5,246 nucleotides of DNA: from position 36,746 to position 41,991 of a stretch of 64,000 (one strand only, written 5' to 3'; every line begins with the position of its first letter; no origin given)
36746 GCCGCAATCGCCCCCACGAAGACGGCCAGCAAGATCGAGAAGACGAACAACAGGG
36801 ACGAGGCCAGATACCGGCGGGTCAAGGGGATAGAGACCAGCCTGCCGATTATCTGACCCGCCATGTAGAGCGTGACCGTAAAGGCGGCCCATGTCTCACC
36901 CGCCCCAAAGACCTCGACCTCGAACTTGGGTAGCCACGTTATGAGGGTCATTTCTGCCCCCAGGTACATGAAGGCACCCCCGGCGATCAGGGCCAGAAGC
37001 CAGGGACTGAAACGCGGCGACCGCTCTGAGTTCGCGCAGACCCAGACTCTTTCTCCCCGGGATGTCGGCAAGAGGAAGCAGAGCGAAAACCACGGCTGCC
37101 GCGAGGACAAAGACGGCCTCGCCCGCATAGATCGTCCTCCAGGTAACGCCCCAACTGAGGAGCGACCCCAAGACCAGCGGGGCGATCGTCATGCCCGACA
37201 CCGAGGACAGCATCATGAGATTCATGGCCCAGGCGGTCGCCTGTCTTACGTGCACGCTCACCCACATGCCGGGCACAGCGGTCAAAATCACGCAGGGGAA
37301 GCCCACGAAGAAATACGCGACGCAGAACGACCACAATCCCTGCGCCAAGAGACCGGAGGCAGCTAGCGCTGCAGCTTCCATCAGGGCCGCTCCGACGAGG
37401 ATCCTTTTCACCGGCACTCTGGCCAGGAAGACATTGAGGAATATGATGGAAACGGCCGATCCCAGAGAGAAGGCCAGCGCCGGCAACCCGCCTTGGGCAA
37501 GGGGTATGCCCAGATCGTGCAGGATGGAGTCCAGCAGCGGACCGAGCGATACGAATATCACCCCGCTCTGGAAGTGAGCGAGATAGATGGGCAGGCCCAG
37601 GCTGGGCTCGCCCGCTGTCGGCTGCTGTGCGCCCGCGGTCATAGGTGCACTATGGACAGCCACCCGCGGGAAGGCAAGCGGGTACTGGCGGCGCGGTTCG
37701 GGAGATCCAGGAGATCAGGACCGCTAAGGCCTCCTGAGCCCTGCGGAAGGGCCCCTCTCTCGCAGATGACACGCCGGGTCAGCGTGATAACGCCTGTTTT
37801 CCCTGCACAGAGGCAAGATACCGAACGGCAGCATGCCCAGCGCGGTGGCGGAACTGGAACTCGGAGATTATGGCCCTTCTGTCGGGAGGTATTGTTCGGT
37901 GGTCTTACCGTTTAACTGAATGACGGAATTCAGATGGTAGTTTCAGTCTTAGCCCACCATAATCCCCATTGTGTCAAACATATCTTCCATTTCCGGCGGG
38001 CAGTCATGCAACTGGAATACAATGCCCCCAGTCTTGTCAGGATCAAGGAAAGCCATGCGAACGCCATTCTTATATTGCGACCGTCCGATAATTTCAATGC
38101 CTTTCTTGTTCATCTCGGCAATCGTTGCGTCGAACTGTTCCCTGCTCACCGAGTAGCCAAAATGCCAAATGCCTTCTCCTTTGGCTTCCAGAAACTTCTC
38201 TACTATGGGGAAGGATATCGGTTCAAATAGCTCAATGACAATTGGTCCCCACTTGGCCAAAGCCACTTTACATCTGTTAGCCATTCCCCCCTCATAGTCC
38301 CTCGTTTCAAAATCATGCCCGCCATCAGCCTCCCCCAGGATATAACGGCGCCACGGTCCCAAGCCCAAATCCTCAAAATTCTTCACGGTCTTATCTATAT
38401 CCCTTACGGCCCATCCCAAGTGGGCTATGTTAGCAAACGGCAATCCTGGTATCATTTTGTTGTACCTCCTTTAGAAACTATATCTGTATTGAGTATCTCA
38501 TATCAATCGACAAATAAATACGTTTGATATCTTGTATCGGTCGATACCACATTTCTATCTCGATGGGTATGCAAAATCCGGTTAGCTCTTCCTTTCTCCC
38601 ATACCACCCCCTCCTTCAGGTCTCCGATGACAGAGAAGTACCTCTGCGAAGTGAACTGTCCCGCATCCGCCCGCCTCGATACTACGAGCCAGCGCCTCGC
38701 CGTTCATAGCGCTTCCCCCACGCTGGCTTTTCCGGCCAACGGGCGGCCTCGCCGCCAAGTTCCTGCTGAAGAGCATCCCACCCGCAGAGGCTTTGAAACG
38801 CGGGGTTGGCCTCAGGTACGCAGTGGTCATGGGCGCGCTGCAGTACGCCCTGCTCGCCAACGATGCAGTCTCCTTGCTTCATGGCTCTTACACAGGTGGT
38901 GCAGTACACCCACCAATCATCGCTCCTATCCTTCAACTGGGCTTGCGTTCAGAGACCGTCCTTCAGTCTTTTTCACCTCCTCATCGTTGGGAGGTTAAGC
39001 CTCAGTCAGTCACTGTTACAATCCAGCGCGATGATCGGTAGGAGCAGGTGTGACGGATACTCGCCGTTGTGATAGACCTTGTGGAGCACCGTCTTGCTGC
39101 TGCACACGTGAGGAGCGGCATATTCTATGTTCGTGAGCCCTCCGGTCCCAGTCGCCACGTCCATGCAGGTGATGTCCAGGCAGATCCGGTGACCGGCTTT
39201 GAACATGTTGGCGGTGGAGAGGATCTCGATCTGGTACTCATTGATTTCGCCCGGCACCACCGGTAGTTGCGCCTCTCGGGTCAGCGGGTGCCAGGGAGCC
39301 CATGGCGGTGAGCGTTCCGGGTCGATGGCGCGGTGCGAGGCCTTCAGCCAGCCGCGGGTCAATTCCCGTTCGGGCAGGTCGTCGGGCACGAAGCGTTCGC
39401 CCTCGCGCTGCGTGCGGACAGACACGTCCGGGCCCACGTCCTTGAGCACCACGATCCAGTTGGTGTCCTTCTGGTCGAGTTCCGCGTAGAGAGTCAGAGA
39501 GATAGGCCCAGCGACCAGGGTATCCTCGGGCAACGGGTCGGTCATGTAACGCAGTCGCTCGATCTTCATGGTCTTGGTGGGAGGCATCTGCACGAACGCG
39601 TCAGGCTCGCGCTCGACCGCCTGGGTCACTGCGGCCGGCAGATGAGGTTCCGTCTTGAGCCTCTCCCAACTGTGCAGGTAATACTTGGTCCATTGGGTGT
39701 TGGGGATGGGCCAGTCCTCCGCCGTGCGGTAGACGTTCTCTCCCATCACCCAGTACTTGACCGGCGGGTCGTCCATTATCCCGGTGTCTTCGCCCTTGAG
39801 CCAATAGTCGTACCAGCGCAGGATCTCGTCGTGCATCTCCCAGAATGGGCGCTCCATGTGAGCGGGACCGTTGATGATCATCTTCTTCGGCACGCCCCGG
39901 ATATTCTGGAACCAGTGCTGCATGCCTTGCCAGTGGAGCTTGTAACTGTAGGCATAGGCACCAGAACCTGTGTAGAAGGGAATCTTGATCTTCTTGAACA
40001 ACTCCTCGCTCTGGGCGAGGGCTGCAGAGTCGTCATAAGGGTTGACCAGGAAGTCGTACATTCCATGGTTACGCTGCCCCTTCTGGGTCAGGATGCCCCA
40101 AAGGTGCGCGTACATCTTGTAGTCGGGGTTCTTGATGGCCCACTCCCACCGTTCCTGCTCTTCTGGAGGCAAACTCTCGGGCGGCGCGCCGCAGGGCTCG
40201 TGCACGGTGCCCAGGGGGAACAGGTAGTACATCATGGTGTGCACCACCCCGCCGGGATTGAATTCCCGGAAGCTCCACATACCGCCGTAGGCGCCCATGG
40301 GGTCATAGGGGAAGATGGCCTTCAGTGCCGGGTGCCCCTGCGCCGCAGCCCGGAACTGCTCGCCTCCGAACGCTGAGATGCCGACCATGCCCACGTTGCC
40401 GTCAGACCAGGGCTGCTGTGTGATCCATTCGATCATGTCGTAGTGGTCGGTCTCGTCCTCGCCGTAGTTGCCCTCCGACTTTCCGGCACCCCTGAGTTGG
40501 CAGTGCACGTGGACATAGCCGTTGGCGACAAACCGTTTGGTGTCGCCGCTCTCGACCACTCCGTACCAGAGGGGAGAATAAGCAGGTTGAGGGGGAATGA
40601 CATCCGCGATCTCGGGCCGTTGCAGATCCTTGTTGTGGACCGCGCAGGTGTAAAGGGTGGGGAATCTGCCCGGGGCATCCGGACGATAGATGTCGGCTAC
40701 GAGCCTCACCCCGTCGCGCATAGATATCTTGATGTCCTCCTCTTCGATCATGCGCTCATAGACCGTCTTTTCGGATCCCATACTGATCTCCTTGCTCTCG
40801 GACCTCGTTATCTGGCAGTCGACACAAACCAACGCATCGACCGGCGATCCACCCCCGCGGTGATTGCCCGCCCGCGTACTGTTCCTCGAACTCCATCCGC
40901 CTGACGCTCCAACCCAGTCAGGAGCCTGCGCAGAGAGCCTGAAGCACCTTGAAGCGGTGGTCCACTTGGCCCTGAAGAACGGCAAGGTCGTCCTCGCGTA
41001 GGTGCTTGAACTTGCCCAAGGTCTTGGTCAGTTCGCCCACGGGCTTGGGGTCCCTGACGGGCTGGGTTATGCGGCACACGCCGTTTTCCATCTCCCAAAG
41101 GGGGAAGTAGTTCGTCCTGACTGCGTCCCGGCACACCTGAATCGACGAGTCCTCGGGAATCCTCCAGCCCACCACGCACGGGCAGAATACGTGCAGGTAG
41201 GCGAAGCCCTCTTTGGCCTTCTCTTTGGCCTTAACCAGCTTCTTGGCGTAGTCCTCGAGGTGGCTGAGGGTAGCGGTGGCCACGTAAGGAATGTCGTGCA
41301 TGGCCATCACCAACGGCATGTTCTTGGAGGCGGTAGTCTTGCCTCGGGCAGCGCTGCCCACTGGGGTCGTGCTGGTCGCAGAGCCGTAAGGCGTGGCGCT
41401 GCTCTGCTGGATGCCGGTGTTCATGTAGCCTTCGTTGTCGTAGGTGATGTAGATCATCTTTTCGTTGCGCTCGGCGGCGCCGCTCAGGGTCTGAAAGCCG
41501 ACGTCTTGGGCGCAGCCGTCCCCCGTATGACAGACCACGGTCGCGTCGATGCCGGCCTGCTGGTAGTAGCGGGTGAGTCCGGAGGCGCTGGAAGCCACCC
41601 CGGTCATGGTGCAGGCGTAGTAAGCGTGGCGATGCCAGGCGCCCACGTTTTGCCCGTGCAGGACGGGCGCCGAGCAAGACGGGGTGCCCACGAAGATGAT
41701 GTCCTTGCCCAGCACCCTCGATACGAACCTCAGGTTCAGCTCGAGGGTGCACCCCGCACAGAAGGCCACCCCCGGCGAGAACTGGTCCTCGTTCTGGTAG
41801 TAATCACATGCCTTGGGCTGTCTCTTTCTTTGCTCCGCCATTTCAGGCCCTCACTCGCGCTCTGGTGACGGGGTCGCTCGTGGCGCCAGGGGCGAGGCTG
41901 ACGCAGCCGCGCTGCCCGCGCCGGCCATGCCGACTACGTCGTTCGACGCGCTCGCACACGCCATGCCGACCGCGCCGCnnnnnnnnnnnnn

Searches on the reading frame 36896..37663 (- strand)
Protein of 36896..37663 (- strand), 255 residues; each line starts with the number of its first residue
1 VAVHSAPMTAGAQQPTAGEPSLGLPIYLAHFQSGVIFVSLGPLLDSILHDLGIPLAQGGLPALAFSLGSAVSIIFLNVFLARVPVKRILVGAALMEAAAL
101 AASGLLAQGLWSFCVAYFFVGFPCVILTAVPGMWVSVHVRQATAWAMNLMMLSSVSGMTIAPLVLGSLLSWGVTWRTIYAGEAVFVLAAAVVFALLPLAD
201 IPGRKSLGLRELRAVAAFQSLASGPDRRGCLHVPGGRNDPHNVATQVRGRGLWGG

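Call 77: search_protein_families(library=pfam, proteins=[window:36896-37663:-], max_evalue=0.001)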
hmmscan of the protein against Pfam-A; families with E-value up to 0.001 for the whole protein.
window:36896-37663:- (255 aa): 1 family
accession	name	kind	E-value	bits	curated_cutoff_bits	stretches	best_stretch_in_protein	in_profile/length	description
PF07690.21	MFS_1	-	1.4e-14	54.3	33.4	1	27-211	2-186/347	Major Facilitator Superfamily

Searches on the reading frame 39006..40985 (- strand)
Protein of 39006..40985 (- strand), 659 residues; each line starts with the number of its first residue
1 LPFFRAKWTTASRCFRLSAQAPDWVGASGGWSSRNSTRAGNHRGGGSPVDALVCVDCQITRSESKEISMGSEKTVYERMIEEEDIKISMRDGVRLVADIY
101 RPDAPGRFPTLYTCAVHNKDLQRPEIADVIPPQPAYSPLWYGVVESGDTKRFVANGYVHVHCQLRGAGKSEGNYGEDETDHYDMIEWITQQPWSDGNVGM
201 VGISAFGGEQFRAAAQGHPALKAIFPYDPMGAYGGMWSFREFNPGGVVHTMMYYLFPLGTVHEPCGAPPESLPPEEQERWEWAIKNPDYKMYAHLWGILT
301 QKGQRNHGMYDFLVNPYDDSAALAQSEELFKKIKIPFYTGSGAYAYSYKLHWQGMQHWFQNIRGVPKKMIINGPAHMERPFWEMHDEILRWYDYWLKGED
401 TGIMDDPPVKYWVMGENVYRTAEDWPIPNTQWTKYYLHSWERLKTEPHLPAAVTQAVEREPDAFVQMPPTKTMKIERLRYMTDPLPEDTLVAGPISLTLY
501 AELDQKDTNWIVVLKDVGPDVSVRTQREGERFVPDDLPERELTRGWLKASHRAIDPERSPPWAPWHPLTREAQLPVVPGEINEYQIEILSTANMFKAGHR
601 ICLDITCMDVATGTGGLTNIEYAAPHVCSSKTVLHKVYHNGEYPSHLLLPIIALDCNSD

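Call 11: search_protein_families(library=pfam, proteins=[window:39006-40985:-], max_evalue=0.001)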
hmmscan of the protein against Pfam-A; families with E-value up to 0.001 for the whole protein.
window:39006-40985:- (659 aa): 2 families
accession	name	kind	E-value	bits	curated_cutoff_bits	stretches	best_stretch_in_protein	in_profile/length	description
PF08530.16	PepX_C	-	1.7e-33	116.8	22.5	1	402-647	2-216/217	X-Pro dipeptidyl-peptidase C-terminal non-catalytic domain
PF02129.25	Peptidase_S15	-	5.2e-31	108.7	23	1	91-376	1-260/262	X-Pro dipeptidyl-peptidase (S15 family)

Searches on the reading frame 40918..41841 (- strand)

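Call 77: search_protein_families(library=pfam, proteins=[window:40918-41841:-], max_evalue=0.001)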
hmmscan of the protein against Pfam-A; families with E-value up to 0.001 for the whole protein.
window:40918-41841:- (307 aa): 1 family
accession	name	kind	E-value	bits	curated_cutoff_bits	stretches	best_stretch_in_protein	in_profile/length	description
PF02775.26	TPP_enzyme_C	-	7.5e-16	58.7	21.9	1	67-218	19-151/151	Thiamine pyrophosphate enzyme, C-terminal TPP binding domain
